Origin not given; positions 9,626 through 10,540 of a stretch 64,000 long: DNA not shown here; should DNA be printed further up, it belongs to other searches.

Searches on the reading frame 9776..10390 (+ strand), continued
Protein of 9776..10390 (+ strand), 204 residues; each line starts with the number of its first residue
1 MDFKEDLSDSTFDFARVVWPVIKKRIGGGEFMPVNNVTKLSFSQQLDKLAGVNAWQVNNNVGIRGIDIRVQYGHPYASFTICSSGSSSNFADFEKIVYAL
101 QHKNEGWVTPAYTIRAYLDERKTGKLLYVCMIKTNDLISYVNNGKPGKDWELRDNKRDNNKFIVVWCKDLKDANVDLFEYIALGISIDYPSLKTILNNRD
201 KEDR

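Call 90: find_encoding_contigs(protein=P0144, flank=6000, max_places=3)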
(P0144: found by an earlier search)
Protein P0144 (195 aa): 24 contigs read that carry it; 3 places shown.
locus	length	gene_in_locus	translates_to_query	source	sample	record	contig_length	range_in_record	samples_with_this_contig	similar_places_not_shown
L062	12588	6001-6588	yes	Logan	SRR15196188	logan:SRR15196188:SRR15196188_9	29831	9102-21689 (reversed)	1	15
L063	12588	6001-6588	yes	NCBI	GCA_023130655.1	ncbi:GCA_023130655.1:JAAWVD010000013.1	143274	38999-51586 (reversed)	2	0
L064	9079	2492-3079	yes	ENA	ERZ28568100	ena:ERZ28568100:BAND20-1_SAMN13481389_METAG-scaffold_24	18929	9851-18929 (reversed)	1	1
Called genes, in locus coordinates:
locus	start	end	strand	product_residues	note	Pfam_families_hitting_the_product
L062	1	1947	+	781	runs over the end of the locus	PF13491:FtsK_4TM, PF17854:FtsK_alpha, PF01580:FtsK_SpoIIIE, PF09397:FtsK_gamma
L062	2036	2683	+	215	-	PF03548:LolA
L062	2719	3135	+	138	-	-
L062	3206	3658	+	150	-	PF01078:Mg_chelatase (faint), PF05496:RuvB_N, PF13191:AAA_16 (weak), PF13401:AAA_22 (faint), PF20720:nSTAND3 (faint), PF07728:AAA_5 (weak), PF13173:AAA_14 (weak), PF00004:AAA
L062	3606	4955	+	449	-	PF01078:Mg_chelatase (faint), PF05496:RuvB_N, PF13191:AAA_16 (faint), PF00004:AAA, PF07728:AAA_5 (faint), PF16193:AAA_assoc_2, PF12002:MgsA_C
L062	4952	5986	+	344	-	PF21941:SMEK_N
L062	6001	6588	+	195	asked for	-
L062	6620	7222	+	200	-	-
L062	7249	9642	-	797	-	PF13166:AAA_13, PF13304:AAA_21 (faint)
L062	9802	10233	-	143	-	-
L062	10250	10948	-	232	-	-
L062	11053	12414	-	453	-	-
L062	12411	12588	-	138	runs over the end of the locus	PF21983:NikA-like, PF05713:MobC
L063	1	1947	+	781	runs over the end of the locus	PF13491:FtsK_4TM, PF17854:FtsK_alpha, PF01580:FtsK_SpoIIIE, PF09397:FtsK_gamma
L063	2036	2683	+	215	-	PF03548:LolA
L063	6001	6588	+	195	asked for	-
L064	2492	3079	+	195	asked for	-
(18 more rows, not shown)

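Call 91: find_encoding_contigs(protein=P0135, flank=6000, max_places=3)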
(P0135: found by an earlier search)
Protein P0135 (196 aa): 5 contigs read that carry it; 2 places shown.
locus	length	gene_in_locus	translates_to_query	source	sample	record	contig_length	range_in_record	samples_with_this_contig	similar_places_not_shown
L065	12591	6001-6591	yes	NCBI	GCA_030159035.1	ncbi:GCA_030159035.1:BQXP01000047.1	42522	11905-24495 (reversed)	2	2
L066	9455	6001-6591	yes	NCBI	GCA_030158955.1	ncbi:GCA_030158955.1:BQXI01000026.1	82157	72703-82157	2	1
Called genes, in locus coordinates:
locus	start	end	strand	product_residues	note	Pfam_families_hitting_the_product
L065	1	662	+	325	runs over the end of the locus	PF04352:ProQ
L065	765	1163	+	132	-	PF22677:Ble-like_N (weak), PF18029:Glyoxalase_6 (weak)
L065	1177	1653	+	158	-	PF06445:GyrI-like, PF14526:Cass2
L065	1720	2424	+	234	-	PF08279:HTH_11, PF19187:HTH_PafC (faint), PF13280:WYL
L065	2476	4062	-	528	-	-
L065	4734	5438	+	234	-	-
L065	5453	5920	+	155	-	-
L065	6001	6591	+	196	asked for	-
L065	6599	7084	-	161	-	PF00255:GSHPx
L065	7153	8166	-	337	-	PF03480:DctP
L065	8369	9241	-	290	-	PF00892:EamA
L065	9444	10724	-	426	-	PF07690:MFS_1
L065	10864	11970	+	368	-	PF01168:Ala_racemase_N, PF00842:Ala_racemase_C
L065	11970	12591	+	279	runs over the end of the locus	-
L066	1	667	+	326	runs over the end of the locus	PF04352:ProQ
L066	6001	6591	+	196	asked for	-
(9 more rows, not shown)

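Call 92: find_encoding_contigs(protein=P0128, flank=6000, max_places=2)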
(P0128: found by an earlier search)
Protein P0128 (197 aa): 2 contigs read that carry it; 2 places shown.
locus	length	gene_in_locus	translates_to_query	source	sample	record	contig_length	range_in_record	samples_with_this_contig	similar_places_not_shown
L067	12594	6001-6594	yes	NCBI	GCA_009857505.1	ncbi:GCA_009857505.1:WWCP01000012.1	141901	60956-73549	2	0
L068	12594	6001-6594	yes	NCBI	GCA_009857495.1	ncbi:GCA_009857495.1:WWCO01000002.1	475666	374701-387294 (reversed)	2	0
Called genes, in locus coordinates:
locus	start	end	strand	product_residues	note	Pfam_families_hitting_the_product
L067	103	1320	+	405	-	PF00657:Lipase_GDSL, PF13472:Lipase_GDSL_2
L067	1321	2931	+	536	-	PF04616:Glyco_hydro_43, PF16396:DUF5005 (faint), PF17851:GH43_C2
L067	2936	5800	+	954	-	PF15979:Glyco_hydro_115, PF17829:GH115_C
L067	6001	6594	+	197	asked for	-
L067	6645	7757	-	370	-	PF00331:Glyco_hydro_10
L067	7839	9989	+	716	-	PF03648:Glyco_hydro_67N, PF07488:Glyco_hydro_67M, PF07477:Glyco_hydro_67C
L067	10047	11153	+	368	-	PF00356:LacI, PF00532:Peripla_BP_1, PF13407:Peripla_BP_4, PF13377:Peripla_BP_3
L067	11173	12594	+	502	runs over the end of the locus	PF00135:COesterase, PF20434:BD-FAE, PF07859:Abhydrolase_3 (faint)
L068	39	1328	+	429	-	PF00657:Lipase_GDSL, PF13472:Lipase_GDSL_2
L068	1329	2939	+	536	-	PF04616:Glyco_hydro_43, PF16396:DUF5005 (faint), PF17851:GH43_C2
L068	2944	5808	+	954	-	PF15979:Glyco_hydro_115, PF17829:GH115_C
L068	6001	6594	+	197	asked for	-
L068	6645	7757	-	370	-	PF00331:Glyco_hydro_10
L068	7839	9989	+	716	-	PF03648:Glyco_hydro_67N, PF07488:Glyco_hydro_67M, PF07477:Glyco_hydro_67C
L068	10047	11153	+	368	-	PF00356:LacI, PF00532:Peripla_BP_1, PF13407:Peripla_BP_4, PF13377:Peripla_BP_3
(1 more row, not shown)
